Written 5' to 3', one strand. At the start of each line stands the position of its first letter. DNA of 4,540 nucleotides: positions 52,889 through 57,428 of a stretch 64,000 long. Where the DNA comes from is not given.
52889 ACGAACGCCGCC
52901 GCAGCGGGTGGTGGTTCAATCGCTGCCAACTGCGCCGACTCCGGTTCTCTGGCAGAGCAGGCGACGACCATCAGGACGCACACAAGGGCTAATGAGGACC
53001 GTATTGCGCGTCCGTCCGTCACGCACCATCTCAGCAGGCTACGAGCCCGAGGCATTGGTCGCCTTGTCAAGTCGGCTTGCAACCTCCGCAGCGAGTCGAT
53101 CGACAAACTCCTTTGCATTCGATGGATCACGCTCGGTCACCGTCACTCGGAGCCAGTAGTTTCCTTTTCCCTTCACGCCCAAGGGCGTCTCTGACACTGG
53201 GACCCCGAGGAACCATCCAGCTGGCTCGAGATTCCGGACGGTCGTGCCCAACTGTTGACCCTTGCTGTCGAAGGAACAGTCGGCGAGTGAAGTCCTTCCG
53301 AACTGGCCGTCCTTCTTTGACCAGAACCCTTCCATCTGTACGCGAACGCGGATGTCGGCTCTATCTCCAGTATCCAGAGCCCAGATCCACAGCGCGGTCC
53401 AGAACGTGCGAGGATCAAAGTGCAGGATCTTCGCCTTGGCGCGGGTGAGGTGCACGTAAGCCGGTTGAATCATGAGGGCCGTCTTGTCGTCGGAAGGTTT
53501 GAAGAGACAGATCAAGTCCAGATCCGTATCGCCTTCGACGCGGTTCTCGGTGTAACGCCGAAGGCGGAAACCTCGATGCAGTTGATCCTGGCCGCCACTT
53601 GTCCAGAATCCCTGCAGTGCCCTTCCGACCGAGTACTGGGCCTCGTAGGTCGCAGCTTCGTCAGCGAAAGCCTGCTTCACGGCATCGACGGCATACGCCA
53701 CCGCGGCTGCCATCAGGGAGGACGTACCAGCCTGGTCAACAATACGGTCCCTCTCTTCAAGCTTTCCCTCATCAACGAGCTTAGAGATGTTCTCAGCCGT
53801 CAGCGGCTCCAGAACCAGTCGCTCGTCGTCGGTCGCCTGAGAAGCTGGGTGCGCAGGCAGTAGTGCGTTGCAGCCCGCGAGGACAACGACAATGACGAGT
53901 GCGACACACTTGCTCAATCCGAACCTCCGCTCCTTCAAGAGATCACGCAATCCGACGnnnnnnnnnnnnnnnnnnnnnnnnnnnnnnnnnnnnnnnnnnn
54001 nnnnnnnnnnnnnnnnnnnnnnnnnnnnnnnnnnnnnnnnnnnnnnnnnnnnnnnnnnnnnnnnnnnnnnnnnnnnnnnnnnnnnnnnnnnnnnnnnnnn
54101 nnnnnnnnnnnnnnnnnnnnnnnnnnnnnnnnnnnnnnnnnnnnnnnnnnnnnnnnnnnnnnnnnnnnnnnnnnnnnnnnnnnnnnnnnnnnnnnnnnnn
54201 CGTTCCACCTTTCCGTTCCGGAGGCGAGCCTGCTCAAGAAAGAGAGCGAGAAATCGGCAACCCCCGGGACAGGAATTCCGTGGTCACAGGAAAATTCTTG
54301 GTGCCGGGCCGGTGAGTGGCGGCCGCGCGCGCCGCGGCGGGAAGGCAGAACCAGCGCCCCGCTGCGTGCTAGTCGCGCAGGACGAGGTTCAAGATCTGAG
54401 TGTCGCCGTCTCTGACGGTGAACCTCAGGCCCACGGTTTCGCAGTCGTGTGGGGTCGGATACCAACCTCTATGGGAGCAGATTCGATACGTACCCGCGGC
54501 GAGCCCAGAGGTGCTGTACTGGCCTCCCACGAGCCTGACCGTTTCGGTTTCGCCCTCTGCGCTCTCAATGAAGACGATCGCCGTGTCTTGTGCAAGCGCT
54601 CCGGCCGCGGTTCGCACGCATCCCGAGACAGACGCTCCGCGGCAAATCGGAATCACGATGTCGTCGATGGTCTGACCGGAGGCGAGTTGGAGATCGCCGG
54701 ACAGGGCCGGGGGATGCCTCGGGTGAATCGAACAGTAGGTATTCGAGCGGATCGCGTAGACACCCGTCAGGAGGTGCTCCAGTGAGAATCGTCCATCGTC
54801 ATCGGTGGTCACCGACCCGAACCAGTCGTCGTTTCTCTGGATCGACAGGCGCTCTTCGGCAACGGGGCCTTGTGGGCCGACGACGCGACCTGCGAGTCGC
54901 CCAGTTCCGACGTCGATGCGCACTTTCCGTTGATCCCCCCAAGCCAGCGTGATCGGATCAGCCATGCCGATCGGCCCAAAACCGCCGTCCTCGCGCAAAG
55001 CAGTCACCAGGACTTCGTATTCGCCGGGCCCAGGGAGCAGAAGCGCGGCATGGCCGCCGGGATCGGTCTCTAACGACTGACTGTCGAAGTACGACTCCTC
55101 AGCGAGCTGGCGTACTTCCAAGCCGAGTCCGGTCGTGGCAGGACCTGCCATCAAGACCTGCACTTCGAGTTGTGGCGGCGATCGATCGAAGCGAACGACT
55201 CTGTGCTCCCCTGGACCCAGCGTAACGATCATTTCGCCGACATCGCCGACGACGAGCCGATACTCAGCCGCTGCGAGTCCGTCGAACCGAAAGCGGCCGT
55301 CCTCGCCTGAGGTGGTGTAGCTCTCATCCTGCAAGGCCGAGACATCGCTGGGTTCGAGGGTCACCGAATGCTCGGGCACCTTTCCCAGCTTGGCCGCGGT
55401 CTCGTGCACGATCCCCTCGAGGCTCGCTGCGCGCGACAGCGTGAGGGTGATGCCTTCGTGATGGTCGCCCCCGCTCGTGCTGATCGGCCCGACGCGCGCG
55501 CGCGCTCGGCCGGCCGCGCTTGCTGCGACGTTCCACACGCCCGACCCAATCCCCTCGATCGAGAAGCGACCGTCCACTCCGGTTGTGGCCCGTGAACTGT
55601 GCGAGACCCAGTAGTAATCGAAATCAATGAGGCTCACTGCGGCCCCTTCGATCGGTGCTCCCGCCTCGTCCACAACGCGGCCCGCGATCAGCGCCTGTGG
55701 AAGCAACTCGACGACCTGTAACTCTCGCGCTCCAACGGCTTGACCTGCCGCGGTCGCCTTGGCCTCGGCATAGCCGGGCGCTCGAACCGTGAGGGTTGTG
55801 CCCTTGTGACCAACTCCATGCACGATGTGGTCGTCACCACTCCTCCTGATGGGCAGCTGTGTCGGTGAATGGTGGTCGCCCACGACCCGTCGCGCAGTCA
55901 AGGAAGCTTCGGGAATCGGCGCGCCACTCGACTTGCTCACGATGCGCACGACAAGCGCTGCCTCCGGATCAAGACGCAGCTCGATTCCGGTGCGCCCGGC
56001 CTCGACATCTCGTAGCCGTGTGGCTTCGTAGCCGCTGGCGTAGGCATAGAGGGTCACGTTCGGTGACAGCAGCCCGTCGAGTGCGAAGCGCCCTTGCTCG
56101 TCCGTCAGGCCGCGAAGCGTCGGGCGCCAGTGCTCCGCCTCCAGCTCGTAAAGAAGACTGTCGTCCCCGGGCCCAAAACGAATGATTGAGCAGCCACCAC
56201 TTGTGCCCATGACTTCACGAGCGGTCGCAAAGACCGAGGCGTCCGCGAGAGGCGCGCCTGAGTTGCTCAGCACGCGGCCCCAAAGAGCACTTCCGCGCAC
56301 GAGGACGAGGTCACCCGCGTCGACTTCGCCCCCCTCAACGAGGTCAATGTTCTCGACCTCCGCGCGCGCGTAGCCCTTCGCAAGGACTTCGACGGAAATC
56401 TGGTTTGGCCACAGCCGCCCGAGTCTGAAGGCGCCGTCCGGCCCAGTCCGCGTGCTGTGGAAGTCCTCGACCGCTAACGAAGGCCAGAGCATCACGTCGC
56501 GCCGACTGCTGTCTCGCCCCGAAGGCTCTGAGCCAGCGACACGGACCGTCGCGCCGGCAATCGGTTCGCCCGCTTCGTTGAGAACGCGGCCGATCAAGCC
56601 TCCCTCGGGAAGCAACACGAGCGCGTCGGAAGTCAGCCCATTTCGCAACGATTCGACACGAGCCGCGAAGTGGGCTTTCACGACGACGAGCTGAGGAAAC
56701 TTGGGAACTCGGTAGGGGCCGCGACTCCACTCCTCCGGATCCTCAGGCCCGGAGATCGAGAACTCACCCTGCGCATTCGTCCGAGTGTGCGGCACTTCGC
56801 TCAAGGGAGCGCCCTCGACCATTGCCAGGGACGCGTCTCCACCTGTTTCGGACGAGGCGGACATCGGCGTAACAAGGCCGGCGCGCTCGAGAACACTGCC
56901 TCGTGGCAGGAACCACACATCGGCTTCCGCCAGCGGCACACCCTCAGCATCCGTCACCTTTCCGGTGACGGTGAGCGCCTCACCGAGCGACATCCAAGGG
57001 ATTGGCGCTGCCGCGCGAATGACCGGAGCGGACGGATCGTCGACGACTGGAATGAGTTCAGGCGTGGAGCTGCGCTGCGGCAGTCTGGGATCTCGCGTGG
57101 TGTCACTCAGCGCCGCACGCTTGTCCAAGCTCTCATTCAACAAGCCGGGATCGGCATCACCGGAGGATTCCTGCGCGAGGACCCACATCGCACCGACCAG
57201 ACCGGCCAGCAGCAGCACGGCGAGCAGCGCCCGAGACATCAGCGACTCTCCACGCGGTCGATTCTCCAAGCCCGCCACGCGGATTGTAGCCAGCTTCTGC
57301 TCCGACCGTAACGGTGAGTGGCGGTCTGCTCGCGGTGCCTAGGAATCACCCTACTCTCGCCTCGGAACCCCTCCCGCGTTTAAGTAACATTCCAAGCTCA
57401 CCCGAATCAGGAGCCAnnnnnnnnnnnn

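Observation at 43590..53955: ~10 kb lower-G+C segment encoding only uncharacterised exported proteins, an HTH protein, an S1 protease lipoprotein and a ParB-like fragment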

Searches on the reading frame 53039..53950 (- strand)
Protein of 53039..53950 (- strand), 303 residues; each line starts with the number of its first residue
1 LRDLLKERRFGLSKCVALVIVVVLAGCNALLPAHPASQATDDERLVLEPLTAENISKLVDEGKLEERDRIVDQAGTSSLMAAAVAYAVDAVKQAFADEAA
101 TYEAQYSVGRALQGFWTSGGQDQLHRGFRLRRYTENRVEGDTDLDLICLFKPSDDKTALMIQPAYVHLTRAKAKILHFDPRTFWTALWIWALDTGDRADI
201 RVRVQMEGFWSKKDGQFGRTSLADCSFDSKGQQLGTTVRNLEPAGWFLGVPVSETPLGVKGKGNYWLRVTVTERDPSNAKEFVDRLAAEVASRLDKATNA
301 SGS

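Call 5: search_protein_families(library=pfam, proteins=[window:53039-53950:-], max_evalue=0.1)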
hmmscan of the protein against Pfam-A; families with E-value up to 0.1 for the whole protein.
window:53039-53950:- (303 aa): 1 family
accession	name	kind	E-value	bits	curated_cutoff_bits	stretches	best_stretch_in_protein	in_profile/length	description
PF24381.1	DUF7537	-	0.001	19.1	31.7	1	15-97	4-86/258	Family of unknown function (DUF7537)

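Call 6: search_protein_families(library=ncbifam, proteins=[window:53039-53950:-], max_evalue=0.1)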
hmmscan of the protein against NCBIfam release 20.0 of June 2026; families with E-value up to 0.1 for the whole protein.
window:53039-53950:- (303 aa): 0 families

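Call 9: search_protein_families(library=padloc, proteins=[window:53039-53950:-], max_evalue=0.1)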
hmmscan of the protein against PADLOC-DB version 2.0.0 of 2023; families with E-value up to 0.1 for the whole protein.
window:53039-53950:- (303 aa): 0 families

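Call 33: search_protein_families(library=phrogs, proteins=[window:53039-53917:-], max_evalue=0.01)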
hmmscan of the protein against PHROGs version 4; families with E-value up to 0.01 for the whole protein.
window:53039-53917:- (292 aa): 0 families

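Call 67: search_protein_families(library=pfam, proteins=[L005:13-1545:+, L005:2827-3603:-, L006:2242-4080:+, L006:10-1032:+, L007:1161-2420:+, L008:1859-3451:+, L008:10-972:+, L010:1130-2359:-, L004:8539-9879:+, L004:11033-12277:+], max_evalue=0.01)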
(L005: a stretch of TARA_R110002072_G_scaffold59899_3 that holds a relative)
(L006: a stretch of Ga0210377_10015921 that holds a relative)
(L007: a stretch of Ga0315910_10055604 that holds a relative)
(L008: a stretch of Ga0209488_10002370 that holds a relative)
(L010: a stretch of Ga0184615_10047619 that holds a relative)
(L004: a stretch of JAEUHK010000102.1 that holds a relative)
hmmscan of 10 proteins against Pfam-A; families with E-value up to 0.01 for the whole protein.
L005:13-1545:+ (510 aa): 1 family
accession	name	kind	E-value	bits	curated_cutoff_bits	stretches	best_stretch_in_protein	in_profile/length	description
PF02128.21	Peptidase_M36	-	6.7e-44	151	23.3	1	174-465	29-350/368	Fungalysin metallopeptidase (M36)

L005:2827-3603:- (258 aa): 0 families

L006:2242-4080:+ (612 aa): 1 family
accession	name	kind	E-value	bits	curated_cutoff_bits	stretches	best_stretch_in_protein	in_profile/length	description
PF00082.27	Peptidase_S8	-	2.7e-30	106.1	21.8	1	205-477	1-275/288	Subtilase family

L006:10-1032:+ (340 aa): 4 families
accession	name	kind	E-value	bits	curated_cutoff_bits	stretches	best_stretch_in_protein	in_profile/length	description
PF00413.30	Peptidase_M10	-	8e-09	36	24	1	143-262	4-127/159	Matrixin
PF01400.30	Astacin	-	1.6e-05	25.1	22.5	1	244-266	79-101/189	Astacin (Peptidase family M12A)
PF13688.12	Reprolysin_5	-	8e-05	23.4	27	1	241-279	139-184/196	Metallo-peptidase family M12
PF11195.14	Tad2-like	-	0.002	19.1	25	0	56-146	4-66/73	Thoeris anti-defense 2-like domain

L007:1161-2420:+ (419 aa): 0 families

L008:1859-3451:+ (530 aa): 2 families
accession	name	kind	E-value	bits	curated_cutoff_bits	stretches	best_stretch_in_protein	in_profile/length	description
PF00144.29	Beta-lactamase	-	3.4e-62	210.9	27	1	104-417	1-313/329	Beta-lactamase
PF11954.13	DUF3471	-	1.1e-10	42.3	29.3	1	443-523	6-98/103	Domain of unknown function (DUF3471)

L008:10-972:+ (320 aa): 1 family
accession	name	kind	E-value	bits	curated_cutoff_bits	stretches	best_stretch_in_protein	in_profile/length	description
PF01734.28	Patatin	-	0.0033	18.1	27.7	1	1-159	30-183/191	Patatin-like phospholipase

L010:1130-2359:- (409 aa): 1 family
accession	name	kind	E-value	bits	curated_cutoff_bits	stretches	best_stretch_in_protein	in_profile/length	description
PF03415.19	Peptidase_C11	-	4.3e-43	148.7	25.8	2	162-403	106-356/359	Clostripain family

L004:8539-9879:+ (446 aa): 0 families

L004:11033-12277:+ (414 aa): 2 families
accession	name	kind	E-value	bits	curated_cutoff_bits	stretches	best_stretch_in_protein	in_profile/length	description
PF00089.32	Trypsin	-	5.3e-13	49.7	20.6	1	136-399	14-220/220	Trypsin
PF13365.12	Trypsin_2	-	5.6e-05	24.3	27.6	1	151-364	1-139/144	Trypsin-like peptidase domain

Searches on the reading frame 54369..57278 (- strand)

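Call 5: search_protein_families(library=pfam, proteins=[window:54369-57278:-], max_evalue=0.1)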
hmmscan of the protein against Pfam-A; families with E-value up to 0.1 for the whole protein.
window:54369-57278:- (969 aa): 14 families
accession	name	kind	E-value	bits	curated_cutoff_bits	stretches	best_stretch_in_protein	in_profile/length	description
PF13620.12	CarboxypepD_reg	-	1.1e-56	189.5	32.3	5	531-614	2-81/82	Carboxypeptidase regulatory-like domain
PF13715.12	CarbopepD_reg_2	-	7e-17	61.7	32.2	0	531-593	1-57/88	CarboxypepD_reg-like domain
PF00775.27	Dioxygenase_C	-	7.3e-12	45.5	27.3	1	228-292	32-94/182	Dioxygenase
PF17210.9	SdrD_B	-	6.4e-08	33.2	29.7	0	639-686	29-73/112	SdrD B-like domain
PF15976.11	CooC_C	-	8.1e-07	29.4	29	0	531-576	19-55/93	CS1-pili formation C-terminal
PF20598.4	DUF6795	-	1.8e-06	28.6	27.4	0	533-575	3-44/103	Domain of unknown function (DUF6795)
PF02369.22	Big_1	-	4e-06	27.3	34.9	0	531-590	21-82/93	Bacterial Ig-like domain (group 1)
PF01060.29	TTR-52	-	6.6e-06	27.1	24.9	0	540-579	8-48/79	Transthyretin-like family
PF23193.1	NOMO_3rd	-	1.8e-05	25.2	27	0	653-708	60-106/120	NOMO third transthyretin-like domain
PF17802.7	SpaA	-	3.3e-05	24.4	23.1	0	651-675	32-56/91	Prealbumin-like fold domain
PF10670.15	DUF4198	-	4.1e-05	24.3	34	0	539-588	156-207/209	Domain of unknown function (DUF4198)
PF14686.12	fn3_3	-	0.0003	20.9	24.4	0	646-677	15-51/75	Polysaccharide lyase family 4, domain II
PF25020.1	TTR_TEN1-4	-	0.00046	20.5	27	0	230-261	11-42/86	Teneurin TTR-like domain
PF22904.2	NOMO1-like_2nd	-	0.03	14.9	27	0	717-759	21-61/90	BOS complex subunit NOMO1-like, second beta sandwich domain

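Call 6: search_protein_families(library=ncbifam, proteins=[window:54369-57278:-], max_evalue=0.1)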
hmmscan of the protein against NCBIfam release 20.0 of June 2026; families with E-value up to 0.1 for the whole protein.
window:54369-57278:- (969 aa): 6 families
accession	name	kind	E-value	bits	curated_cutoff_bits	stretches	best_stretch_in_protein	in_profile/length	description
NF052345.1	S_layer_anammox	exception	2.5e-07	28.5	1400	1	528-677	1312-1458/1596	Kustd1514 family S-layer glycoprotein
TIGR04134.1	lipo_with_rSAM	hypoth_equivalog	0.0019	18.2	39.8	0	531-576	42-91/150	radical SAM-associated putative lipoprotein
TIGR02422.1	protocat_beta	equivalog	0.0019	17.9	296.4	0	96-119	55-78/220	protocatechuate 3,4-dioxygenase subunit beta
TIGR02439.1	catechol_proteo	equivalog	0.004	16.2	392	0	493-550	94-150/285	catechol 1,2-dioxygenase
TIGR04056.1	OMP_RagA_SusC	subfamily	0.0091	14.3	368.25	0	531-575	3-40/981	SusC/RagA family TonB-linked outer membrane protein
TIGR02465.1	chlorocat_1_2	equivalog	0.032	13.4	359.25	0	228-259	101-132/246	chlorocatechol 1,2-dioxygenase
